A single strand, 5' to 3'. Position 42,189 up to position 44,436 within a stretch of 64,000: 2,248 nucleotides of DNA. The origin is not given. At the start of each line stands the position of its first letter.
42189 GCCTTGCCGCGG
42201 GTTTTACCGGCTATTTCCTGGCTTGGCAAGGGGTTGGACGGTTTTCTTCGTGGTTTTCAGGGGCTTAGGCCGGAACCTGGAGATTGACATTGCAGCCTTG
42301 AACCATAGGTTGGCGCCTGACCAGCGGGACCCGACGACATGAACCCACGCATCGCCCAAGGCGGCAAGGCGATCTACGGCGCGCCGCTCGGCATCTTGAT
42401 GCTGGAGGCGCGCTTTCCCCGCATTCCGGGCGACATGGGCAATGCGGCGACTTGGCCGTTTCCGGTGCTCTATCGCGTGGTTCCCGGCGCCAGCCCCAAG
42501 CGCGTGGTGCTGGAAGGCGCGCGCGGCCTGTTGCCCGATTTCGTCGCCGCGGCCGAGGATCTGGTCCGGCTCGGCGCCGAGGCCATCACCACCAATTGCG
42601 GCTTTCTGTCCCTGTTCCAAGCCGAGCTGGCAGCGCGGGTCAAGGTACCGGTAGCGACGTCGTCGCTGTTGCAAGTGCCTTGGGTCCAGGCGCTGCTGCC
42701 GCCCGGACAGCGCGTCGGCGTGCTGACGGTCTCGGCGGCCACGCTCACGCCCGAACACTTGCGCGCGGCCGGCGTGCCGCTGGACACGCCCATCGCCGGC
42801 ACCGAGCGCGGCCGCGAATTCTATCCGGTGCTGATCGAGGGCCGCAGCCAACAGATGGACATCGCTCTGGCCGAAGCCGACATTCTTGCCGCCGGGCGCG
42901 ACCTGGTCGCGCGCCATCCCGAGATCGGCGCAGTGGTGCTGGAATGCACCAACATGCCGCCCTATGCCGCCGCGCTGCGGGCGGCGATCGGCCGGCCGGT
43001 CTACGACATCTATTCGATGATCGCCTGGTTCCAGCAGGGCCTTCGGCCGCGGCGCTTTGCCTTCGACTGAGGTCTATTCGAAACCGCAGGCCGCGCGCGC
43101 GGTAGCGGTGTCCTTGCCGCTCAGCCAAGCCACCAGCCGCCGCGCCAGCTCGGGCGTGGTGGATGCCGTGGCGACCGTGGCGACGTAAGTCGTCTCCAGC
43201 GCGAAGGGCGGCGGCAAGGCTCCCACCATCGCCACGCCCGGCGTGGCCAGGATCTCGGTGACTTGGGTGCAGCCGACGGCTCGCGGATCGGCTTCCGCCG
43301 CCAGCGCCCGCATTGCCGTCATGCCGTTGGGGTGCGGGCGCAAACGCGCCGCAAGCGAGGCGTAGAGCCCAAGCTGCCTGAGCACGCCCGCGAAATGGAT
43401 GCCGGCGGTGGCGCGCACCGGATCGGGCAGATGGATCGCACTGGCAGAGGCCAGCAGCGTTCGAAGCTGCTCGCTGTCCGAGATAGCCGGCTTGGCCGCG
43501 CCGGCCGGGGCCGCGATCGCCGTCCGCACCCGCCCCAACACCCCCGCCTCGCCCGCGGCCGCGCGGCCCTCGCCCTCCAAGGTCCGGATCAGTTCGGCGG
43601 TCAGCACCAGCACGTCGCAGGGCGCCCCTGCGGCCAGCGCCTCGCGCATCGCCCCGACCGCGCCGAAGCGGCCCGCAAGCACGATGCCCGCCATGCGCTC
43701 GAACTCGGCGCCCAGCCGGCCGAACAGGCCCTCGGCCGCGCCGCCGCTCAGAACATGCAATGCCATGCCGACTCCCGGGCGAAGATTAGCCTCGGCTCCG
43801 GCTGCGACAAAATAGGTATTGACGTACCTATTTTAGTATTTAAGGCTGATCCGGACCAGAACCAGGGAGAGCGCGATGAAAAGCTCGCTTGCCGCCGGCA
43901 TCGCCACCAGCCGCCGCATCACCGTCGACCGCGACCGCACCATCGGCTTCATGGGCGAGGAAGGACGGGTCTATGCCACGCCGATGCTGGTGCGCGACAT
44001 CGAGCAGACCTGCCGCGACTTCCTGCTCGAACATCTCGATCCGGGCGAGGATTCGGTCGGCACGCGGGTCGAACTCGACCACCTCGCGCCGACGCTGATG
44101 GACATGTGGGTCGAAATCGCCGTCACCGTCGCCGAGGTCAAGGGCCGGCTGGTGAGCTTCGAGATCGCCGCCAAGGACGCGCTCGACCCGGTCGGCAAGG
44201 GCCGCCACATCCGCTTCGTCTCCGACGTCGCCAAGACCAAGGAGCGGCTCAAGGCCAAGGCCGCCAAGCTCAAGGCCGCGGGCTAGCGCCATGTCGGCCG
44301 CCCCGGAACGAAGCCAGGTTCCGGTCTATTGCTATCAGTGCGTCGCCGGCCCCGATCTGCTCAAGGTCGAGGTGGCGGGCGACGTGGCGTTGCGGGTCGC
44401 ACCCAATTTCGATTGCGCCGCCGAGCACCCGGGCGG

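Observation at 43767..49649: Uncharacterised cytoplasm-facing molybdoenzyme operon: hotdog thioesterase, Mo subunit, fused FeS/anchor and tandem GNAT, next to the benzoyl-CoA cluster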

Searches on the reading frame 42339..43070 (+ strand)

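Call 20: search_protein_families(library=pfam, proteins=[window:42339-43070:+], max_evalue=0.0001)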
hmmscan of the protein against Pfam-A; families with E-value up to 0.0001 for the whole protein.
window:42339-43070:+ (243 aa): 1 family
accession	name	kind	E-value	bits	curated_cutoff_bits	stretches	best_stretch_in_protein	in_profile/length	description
PF01177.27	Asp_Glu_race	-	1.9e-11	44.6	31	1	119-229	104-208/211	Asp/Glu/Hydantoin racemase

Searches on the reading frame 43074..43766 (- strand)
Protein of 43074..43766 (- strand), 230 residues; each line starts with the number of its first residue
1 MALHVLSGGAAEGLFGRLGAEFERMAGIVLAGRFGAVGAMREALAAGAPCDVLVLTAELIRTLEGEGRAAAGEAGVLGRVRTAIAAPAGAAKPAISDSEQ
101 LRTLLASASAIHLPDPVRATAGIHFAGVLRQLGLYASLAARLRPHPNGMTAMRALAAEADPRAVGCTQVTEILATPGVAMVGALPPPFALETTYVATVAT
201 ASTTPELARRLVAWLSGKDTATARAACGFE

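Call 20: search_protein_families(library=pfam, proteins=[window:43074-43766:-], max_evalue=0.0001)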
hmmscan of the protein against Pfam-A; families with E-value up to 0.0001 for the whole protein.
window:43074-43766:- (230 aa): 1 family
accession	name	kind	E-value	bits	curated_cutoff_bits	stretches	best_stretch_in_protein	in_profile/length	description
PF13531.11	SBP_bac_11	-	8.5e-24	85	25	1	3-230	1-227/227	Bacterial extracellular solute-binding protein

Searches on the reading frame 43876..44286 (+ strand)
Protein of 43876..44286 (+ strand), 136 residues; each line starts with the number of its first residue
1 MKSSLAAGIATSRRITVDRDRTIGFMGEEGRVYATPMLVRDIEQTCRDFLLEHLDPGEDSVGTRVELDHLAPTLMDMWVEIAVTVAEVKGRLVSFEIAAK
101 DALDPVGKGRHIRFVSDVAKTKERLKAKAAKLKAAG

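Call 3: search_protein_families(library=pfam, proteins=[window:43876-44286:+], max_evalue=0.01)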
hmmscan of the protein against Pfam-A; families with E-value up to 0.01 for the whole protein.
window:43876-44286:+ (136 aa): 2 families
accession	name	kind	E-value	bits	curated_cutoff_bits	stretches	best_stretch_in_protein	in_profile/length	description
PF22636.2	FlK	-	1.5e-29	102.6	27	1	17-116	1-100/103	Fluoroacetyl-CoA-specific thioesterase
PF03061.28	4HBT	-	0.0048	17.6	20.6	1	43-101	14-72/79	Thioesterase superfamily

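Call 4: search_protein_families(library=ncbifam, proteins=[window:43876-44286:+], max_evalue=0.01)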
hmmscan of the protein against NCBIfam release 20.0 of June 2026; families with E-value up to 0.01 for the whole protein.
window:43876-44286:+ (136 aa): 0 families

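Call 74: search_solved_structures(query=window:43876-44286:+, max_evalue=0.01, show_alignments=1)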
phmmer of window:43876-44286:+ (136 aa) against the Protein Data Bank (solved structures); distinct sequences matched with E-value up to 0.01: 7.
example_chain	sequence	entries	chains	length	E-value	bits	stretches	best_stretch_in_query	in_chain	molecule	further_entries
3p3f_A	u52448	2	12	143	4.9e-12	49.8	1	28-128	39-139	Fluoroacetyl coenzyme A thioesterase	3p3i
3kv7_A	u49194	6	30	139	6.8e-12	49.3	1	28-128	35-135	fluoroacetyl-CoA thioesterase FlK | Fluoroacetyl-CoA thioesterase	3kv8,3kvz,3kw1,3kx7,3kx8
3p2q_A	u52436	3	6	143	7.3e-12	49.2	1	28-128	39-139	Fluoroacetyl coenzyme A thioesterase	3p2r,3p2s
3kuv_A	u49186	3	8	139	2.4e-11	47.5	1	29-128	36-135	Fluoroacetyl coenzyme A thioesterase | Fluoroacetyl-CoA thioesterase FlK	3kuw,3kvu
3kvi_A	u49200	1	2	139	3.3e-11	47.1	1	29-128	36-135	Fluoroacetyl-CoA thioesterase FlK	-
2cwz_A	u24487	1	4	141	1e-07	35.8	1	22-123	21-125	thioesterase family protein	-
3qoo_A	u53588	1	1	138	0.00011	26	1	35-118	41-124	Uncharacterized protein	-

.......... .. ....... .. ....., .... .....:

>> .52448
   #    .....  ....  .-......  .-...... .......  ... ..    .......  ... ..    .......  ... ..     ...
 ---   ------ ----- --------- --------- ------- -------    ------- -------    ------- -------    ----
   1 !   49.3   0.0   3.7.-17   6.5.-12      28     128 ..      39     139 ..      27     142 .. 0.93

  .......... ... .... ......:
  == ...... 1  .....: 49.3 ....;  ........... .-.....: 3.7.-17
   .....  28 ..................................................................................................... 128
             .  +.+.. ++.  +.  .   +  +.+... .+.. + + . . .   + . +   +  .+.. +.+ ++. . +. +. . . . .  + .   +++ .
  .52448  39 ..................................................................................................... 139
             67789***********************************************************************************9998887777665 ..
